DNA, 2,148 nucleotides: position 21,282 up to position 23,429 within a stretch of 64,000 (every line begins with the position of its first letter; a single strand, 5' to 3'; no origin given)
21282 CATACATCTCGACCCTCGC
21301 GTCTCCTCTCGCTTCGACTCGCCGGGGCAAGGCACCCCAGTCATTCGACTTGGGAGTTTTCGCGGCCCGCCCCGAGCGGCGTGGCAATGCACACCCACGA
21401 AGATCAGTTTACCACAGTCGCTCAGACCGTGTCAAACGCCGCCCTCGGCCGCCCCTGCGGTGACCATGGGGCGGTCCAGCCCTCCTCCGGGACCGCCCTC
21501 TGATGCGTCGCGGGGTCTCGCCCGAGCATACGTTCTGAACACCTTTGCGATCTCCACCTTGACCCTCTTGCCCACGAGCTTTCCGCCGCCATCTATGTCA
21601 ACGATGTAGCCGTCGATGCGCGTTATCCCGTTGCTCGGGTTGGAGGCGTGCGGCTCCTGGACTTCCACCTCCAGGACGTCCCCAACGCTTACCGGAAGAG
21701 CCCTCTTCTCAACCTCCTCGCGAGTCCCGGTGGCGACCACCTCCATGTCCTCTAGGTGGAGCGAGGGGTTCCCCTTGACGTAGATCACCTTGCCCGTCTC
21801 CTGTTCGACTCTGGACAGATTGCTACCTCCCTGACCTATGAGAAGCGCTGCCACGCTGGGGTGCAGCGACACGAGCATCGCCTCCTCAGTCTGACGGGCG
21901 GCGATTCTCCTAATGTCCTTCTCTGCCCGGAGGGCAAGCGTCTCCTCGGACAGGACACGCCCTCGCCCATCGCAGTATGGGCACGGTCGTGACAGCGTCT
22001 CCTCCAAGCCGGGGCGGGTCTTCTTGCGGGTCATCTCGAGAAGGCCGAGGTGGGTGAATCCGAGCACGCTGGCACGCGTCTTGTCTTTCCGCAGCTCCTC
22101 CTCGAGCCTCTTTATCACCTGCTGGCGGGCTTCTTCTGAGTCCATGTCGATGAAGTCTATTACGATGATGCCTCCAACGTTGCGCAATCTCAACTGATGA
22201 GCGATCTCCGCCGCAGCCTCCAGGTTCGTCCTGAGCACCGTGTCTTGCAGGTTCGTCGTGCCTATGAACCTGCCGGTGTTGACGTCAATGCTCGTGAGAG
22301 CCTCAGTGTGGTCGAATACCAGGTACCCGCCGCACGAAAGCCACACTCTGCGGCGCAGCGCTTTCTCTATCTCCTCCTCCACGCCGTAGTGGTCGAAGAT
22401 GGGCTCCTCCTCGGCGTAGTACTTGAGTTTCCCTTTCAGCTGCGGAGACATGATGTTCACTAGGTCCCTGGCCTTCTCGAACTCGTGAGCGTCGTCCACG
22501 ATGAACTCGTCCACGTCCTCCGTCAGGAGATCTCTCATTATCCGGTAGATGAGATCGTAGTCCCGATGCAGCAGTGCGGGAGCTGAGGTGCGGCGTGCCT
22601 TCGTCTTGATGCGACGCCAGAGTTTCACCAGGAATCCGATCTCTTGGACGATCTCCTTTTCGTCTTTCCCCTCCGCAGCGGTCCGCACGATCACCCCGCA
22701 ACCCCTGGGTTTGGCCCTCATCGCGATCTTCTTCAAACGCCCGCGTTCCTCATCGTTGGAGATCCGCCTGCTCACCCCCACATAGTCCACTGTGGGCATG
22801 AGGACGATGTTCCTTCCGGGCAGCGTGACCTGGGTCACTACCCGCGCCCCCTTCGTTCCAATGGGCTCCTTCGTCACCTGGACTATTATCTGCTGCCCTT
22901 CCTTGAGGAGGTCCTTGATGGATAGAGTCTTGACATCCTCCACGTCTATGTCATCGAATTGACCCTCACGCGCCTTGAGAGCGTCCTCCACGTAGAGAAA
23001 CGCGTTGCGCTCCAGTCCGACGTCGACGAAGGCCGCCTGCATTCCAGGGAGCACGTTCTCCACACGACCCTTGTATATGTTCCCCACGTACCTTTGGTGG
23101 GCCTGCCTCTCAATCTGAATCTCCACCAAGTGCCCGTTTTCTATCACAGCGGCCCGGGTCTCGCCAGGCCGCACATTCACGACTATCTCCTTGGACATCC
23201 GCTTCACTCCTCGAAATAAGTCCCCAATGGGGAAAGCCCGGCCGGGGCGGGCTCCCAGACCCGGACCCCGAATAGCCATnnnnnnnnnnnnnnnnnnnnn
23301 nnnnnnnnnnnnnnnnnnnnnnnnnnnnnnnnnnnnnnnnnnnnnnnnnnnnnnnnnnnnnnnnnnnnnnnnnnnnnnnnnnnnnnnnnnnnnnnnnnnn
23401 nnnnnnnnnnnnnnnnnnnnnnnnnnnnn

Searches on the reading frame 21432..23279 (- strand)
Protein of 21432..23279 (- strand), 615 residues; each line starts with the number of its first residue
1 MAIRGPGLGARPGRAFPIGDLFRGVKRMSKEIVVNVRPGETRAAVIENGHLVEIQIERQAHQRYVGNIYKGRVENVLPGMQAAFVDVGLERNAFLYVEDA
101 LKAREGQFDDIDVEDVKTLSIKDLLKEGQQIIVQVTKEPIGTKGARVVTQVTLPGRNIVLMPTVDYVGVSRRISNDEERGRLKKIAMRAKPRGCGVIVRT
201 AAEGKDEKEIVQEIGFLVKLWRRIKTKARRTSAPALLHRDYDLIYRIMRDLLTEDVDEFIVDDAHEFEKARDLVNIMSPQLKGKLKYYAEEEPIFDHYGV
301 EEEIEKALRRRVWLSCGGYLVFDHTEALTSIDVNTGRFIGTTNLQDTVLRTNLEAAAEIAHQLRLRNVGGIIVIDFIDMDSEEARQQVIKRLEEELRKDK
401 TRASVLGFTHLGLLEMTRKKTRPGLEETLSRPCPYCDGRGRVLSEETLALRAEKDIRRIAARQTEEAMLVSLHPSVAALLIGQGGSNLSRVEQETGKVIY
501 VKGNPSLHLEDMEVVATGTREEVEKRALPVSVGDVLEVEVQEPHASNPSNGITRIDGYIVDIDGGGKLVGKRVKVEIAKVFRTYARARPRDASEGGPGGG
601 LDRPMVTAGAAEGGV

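Call 84: search_protein_families(library=pfam, proteins=[window:21432-23279:-], max_evalue=0.00001)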
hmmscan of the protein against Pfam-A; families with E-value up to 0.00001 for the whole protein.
window:21432-23279:- (615 aa): 4 families
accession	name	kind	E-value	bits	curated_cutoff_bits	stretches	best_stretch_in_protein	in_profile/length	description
PF10150.14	RNase_E_G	-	7.3e-108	360.5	25.5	1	152-421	1-270/270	Ribonuclease E/G family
PF20833.2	RNase_E_G_Thio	-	4e-10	40.1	26.8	1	432-514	1-83/86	RNase E/G, Thioredoxin-like domain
PF01938.26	TRAM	-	2e-08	34.4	21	1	530-588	2-59/61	TRAM domain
PF00013.35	KH_1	-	5.1e-06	26.6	21.5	0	471-525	5-59/66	KH domain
